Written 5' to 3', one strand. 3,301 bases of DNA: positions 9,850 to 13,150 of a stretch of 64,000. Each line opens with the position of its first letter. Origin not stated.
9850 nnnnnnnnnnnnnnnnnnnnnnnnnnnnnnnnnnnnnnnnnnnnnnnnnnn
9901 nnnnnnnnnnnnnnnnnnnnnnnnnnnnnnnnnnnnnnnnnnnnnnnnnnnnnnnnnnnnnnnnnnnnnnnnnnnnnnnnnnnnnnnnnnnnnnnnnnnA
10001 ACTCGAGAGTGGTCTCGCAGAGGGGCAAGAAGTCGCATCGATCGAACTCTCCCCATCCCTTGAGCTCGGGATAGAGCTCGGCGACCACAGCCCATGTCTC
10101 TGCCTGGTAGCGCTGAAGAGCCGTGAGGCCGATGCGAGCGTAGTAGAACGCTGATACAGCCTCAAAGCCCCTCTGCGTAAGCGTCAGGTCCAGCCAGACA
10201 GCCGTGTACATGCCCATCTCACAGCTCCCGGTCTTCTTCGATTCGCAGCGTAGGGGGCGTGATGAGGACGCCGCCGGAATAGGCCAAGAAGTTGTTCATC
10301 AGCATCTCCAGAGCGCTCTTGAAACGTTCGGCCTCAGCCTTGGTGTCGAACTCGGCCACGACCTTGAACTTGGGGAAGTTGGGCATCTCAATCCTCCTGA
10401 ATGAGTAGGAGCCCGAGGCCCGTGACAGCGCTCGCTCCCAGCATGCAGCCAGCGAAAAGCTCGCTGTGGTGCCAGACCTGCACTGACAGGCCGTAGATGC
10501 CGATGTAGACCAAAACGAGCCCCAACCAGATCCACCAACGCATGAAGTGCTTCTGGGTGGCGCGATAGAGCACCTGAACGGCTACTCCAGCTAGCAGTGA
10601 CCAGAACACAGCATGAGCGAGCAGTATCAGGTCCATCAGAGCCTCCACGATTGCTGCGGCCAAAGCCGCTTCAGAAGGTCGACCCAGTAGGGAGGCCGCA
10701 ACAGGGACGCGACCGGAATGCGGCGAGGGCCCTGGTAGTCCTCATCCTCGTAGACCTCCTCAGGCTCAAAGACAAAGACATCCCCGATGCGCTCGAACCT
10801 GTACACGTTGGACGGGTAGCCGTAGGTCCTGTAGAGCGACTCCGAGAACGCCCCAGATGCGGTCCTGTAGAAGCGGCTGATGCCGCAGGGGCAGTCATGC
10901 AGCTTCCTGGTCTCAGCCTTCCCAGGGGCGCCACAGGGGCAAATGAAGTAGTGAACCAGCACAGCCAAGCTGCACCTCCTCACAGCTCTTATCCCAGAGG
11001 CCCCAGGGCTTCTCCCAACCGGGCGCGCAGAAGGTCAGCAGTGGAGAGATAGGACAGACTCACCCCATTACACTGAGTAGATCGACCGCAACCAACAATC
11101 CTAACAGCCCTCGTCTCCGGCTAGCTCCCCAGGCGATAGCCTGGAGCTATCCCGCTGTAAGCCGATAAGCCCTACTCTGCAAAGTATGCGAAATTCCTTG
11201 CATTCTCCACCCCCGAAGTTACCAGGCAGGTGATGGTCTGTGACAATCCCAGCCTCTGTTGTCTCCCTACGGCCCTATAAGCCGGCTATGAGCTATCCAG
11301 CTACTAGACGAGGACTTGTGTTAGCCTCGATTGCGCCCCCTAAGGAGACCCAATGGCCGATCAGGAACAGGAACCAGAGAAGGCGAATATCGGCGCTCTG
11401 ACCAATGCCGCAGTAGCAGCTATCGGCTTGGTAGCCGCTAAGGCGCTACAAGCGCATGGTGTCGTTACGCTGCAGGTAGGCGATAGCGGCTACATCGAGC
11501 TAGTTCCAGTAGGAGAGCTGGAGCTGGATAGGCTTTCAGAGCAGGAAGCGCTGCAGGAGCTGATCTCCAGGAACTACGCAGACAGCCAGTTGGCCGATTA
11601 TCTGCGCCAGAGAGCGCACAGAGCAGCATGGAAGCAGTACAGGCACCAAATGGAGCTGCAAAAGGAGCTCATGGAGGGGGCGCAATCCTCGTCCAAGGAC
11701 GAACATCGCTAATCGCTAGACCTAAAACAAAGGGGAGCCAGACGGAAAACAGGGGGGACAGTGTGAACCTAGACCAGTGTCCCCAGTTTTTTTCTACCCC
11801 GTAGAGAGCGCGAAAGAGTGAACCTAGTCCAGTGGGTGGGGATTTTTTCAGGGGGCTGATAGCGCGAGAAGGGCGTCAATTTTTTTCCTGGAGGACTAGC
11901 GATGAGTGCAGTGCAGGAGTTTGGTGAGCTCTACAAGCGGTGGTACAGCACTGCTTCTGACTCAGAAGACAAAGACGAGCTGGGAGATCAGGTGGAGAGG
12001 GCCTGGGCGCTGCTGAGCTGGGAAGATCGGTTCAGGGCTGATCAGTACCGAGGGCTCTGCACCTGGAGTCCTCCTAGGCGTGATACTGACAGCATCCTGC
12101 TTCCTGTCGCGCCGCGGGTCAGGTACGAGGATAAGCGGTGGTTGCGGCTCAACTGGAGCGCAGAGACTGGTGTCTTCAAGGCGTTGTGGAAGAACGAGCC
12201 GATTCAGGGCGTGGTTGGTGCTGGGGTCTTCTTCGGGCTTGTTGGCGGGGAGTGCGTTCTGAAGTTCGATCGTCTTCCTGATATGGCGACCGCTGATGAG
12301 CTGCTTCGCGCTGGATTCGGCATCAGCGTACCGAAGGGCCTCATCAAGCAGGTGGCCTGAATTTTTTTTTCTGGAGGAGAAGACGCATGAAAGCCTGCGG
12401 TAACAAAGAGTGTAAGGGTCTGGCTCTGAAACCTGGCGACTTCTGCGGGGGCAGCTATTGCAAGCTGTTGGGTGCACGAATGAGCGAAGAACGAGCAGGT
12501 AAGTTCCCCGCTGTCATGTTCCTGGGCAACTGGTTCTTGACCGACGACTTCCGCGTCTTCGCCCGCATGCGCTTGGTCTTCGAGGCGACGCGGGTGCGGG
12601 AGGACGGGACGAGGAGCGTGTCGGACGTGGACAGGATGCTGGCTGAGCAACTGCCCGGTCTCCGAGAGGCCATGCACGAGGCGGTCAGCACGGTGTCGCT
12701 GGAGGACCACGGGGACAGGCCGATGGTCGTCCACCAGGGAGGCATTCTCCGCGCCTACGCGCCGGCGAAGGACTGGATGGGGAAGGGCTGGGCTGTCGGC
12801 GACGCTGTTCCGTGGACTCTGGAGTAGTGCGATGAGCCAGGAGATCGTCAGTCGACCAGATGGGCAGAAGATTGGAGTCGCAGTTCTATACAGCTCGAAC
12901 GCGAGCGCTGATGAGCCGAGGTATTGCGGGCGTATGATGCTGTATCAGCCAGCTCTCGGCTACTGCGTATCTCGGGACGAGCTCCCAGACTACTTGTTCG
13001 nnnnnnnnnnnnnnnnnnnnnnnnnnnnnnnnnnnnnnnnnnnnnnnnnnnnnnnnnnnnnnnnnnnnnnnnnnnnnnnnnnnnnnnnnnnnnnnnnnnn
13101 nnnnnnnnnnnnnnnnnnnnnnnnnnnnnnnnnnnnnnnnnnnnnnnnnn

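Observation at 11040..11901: Divergent control region with dyad symmetry, direct repeats and T7-run RBS elements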

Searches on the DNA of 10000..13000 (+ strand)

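Call 3: search_dna_similar(query=window:10000-13000:+, collection=phages, mode=near, max_rows=30)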
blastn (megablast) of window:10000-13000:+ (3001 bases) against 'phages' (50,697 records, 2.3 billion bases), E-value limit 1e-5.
No match.

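Call 63: search_rna_families(source=window, start=10900, end=12000, threshold=evalue, max_evalue=1)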
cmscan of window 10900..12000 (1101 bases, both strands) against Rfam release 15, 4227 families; matches with E-value up to 1: 1.
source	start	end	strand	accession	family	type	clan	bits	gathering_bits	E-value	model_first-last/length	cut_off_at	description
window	11336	11407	+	RF00454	p27_CRE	Cis-reg;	-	23.3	42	0.038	1-59/59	no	p27 cis-regulatory element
